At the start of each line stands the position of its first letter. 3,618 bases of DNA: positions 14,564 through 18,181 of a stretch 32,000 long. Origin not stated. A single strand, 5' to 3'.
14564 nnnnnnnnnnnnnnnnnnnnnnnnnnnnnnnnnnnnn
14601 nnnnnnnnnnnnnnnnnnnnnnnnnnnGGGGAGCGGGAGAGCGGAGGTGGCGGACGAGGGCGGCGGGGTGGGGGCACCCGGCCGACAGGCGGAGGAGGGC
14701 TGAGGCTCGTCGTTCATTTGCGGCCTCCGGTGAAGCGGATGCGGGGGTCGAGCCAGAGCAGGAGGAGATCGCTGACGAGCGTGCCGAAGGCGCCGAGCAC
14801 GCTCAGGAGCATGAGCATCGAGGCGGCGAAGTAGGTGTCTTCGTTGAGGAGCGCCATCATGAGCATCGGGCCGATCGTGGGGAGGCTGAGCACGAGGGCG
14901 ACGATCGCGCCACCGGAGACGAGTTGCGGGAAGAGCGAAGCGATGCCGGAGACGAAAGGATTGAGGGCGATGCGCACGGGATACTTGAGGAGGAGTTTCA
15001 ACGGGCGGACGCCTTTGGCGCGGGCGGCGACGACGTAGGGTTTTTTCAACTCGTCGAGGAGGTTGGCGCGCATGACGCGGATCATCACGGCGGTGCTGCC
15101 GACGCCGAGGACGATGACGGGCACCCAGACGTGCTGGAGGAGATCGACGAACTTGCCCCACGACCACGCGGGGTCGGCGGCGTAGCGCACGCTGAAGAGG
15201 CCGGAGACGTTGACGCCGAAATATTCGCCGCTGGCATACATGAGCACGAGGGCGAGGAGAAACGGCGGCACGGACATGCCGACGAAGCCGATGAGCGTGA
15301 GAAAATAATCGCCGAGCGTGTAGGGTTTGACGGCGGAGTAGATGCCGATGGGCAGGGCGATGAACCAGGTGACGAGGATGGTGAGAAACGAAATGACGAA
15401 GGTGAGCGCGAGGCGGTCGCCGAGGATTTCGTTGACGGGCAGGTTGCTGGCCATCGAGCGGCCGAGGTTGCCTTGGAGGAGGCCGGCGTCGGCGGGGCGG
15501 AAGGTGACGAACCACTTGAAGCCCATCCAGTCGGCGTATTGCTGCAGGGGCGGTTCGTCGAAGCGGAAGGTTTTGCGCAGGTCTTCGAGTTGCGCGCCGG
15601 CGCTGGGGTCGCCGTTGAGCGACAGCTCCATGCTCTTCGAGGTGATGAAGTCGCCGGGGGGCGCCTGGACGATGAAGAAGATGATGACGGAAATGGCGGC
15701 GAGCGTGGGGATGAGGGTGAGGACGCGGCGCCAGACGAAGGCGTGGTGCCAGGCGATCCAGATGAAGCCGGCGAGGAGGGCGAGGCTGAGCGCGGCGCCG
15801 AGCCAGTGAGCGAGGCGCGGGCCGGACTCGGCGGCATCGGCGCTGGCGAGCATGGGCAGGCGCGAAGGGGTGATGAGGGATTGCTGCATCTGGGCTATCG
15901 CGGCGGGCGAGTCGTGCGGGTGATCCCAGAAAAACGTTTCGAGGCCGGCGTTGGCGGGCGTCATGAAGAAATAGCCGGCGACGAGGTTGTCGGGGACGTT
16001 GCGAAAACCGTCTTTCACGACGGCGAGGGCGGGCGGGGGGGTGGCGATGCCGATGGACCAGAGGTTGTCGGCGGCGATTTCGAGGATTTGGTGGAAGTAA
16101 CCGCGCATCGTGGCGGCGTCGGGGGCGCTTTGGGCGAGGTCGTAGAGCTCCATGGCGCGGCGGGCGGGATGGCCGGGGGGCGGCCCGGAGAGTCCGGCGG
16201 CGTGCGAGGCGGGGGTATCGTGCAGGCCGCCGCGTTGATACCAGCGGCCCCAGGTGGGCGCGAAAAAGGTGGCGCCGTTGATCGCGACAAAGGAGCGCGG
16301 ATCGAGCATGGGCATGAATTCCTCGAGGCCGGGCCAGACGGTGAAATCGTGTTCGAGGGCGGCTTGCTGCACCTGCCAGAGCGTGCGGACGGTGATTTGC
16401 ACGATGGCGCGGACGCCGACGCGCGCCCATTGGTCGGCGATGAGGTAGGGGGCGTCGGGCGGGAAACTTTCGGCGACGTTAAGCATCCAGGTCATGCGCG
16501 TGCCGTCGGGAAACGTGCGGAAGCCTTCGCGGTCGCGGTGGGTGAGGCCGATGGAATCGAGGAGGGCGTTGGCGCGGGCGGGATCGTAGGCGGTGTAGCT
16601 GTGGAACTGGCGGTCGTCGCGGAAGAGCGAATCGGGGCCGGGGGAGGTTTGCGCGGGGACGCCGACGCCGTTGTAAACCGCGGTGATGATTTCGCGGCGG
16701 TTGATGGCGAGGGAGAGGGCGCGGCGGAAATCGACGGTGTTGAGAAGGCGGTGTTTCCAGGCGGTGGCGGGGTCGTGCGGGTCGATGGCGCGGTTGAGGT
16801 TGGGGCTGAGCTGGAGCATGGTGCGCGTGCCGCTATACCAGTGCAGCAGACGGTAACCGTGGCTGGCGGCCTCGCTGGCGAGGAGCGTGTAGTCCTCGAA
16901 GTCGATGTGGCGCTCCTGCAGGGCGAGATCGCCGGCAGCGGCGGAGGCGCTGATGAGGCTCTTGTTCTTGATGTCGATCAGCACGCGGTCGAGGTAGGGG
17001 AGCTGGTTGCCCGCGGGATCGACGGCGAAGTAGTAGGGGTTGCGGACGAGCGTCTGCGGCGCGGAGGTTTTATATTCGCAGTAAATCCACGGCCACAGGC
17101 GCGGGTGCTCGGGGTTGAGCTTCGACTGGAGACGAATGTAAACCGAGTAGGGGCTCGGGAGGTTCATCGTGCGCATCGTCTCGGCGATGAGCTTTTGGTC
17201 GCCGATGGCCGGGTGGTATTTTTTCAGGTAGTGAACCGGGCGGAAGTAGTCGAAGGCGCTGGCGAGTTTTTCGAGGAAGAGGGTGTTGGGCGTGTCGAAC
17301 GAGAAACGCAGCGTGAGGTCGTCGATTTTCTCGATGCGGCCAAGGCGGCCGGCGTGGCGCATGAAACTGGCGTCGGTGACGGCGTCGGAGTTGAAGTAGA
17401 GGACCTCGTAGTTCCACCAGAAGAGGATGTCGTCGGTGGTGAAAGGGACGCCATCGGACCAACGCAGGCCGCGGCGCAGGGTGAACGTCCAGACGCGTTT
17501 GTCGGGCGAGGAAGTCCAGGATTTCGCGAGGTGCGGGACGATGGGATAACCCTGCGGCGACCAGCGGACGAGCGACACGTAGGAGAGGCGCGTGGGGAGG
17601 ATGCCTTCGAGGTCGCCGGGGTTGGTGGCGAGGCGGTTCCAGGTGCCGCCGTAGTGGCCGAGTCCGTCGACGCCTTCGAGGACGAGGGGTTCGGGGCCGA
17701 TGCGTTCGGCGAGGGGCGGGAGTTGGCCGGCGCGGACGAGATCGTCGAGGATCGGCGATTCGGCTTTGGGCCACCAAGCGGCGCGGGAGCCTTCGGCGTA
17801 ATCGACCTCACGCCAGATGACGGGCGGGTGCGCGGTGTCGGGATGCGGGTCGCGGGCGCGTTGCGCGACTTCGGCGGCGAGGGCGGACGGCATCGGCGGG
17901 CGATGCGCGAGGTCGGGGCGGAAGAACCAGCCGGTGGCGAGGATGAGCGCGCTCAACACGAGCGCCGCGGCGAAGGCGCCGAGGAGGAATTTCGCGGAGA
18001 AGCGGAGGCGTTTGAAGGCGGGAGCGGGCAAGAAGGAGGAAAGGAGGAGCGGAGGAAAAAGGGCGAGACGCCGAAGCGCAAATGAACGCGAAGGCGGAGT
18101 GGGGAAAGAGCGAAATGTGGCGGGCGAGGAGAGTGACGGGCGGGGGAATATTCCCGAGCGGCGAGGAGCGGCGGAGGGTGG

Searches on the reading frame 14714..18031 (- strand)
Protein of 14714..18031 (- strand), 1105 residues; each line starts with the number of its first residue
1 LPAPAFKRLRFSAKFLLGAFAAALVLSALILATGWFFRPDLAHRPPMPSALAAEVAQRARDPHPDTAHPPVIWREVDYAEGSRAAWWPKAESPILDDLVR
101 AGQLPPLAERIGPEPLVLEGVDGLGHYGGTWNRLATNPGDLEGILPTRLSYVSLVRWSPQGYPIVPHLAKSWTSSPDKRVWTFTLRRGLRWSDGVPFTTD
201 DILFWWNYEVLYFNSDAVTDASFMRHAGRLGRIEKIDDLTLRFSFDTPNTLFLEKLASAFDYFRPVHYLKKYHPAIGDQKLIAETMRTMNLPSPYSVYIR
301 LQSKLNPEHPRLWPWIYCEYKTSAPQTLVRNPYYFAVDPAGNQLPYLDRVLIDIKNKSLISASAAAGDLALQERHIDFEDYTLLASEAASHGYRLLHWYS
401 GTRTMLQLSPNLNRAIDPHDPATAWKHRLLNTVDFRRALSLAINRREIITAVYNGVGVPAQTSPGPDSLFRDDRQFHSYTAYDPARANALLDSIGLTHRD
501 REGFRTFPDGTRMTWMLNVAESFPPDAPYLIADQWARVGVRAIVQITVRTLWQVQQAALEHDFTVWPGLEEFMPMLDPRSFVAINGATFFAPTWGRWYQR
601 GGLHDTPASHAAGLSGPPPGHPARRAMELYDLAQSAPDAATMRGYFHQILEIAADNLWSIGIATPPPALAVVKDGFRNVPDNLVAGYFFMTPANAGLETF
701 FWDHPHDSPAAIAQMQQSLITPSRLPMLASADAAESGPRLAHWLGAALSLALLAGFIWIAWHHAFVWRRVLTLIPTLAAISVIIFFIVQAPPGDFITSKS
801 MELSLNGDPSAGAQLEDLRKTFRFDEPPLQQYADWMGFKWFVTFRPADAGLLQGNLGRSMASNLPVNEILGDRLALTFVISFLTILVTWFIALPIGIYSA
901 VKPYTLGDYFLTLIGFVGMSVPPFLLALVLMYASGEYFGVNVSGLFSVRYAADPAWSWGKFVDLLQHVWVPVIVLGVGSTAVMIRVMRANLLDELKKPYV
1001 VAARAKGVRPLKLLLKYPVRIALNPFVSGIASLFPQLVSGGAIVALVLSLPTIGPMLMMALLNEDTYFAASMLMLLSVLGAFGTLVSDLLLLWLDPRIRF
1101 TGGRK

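Call 6: search_protein_families(library=pfam, proteins=[window:14714-18031:-], max_evalue=0.01)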
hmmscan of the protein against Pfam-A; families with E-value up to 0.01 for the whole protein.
window:14714-18031:- (1105 aa): 3 families
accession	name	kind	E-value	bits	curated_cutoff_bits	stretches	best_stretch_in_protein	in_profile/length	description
PF00496.27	SBP_bac_5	-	1.1e-47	163.4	32.4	1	164-565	2-343/368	Bacterial extracellular solute-binding proteins, family 5 Middle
PF00528.27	BPD_transp_1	-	3.6e-25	89.2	26.4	1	892-1099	1-183/184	Binding-protein-dependent transport system inner membrane component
PF19300.4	BPD_transp_1_N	-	9.9e-06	26.2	23.8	1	765-879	4-112/114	Binding-prot-dependent transport system membrane comp, N-term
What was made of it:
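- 14714..18031 (-): Fusion of an N-terminal membrane anchor, a family-5 solute-binding domain, a linker transmembrane helix and an OppB-type permease (1105 aa). Pfam SBP_bac_5 (1.1e-47) + BPD_transp_1_N + BPD_transp_1 (call 6).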

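Call 7: search_protein_families(library=ncbifam, proteins=[window:14714-18031:-], max_evalue=0.01)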
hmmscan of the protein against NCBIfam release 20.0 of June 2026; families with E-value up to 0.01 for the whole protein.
window:14714-18031:- (1105 aa): 24 families
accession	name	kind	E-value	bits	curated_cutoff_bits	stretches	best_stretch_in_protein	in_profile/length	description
NF045472.1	Opp4B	equivalog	2e-54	185.1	450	1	765-1099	4-319/319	oligopeptide ABC transporter permease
NF045470.1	Opp2B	equivalog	1.1e-48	166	350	1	769-1099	1-300/300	nickel ABC transporter permease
NF045469.1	Opp1B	equivalog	1.6e-36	126.4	380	1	764-1099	3-307/307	nickel/cobalt ABC transporter permease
TIGR02789.1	nickel_nikB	equivalog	1.3e-35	123.3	447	1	764-1103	3-311/314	nickel ABC transporter permease subunit NikB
NF045471.1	Opp3B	equivalog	5.1e-35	121.4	480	1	765-1104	4-308/308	oligopeptide ABC transporter permease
NF007677.0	PRK10352.1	equivalog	2.6e-31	108.9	433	1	764-1102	3-310/314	nickel ABC transporter permease subunit NikB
NF011661.0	PRK15081.1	equivalog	1.3e-29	103.7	463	1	764-1100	3-305/306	glutathione ABC transporter permease GsiC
NF011712.0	PRK15133.1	subfamily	1.9e-28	99.5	445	2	855-1102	114-363/364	microcin C ABC transporter permease YejB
NF008161.0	PRK10914.1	equivalog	1.5e-25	90.1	590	1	765-1100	4-337/339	dipeptide ABC transporter permease DppB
NF007008.0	PRK09471.1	equivalog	3.2e-24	85.9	388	1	765-1100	4-306/306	oligopeptide ABC transporter permease OppB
NF045467.1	Opp4A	equivalog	3.3e-19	68.5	650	2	431-543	315-429/556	oligopeptide ABC transporter substrate-binding protein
NF043081.1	MMSYN1_0165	equivalog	6.8e-19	68.1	350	1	860-1101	161-387/388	oligopeptide ABC transporter permease OppB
NF043070.1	DppA_dipep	equivalog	9.6e-19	67.3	1005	2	428-544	302-409/535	dipeptide ABC transporter periplasmic-binding protein DppA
TIGR04028.1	SBP_KPN_01854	hypoth_equivalog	4.6e-17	61.8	468.5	2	425-545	262-380/509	TIGR04028 family ABC transporter substrate-binding protein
TIGR02294.1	nickel_nikA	equivalog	4.6e-17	61.7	393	2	150-270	35-145/501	nickel ABC transporter substrate-binding protein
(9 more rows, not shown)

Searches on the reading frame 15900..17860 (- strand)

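Call 37: search_solved_structures(query=window:15900-17860:-, max_evalue=0.00001)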
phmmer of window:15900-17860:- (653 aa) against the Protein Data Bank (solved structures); distinct sequences matched with E-value up to 0.00001: 48.
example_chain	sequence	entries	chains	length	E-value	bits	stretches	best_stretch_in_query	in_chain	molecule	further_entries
5ipw_A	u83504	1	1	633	1.5e-93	317.6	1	33-644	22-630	Oligopeptide ABC transporter, periplasmic oligopeptide-binding protein, putative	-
7ver_A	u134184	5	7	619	3.2e-74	253.7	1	43-639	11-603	SPH1118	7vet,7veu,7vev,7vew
7veq_A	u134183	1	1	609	5.4e-74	252.9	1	43-637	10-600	SPH1118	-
6epy_A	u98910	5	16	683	4.5e-30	107.8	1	37-487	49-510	Periplasmic alpha-galactoside-binding protein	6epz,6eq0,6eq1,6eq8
4pft_A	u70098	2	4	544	7.9e-18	67.3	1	92-192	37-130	ABC transporter substrate-binding protein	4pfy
1vr5_A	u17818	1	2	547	8.1e-18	67.3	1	92-192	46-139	oligopeptide ABC transporter, periplasmic oligopeptide-binding protein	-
8z1z_F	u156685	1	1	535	2.4e-16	62.4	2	371-487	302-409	Dipeptide-binding protein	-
1dpp_A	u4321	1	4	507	3.7e-16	61.8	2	371-487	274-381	DIPEPTIDE BINDING PROTEIN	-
1dpe_A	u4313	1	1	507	3.7e-16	61.8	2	371-487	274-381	DIPEPTIDE-BINDING PROTEIN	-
8z1y_F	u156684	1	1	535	4.4e-16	61.5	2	371-487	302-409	Dipeptide-binding protein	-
5f1q_A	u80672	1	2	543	2.6e-15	59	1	372-487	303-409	Periplasmic dipeptide transport protein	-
7ebm_A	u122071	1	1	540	3.8e-14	55.1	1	367-503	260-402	Peptide ABC transporter, periplasmic peptide-binding protein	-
5yqw_A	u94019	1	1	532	5.9e-14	54.5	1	367-503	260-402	Peptide ABC transporter, periplasmic peptide-binding protein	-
6lzv_A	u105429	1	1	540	5.9e-14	54.5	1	367-503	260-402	Peptide ABC transporter, periplasmic peptide-binding protein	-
6lzw_A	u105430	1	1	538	6.2e-14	54.4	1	367-503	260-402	Peptide ABC transporter, periplasmic peptide-binding protein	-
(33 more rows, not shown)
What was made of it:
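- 14714..18031 (-): Binding domain closest to 5IPW (318 bits), SPH1118/7VER (254 bits) and AgpA/6EPY (108 bits) (call 37).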
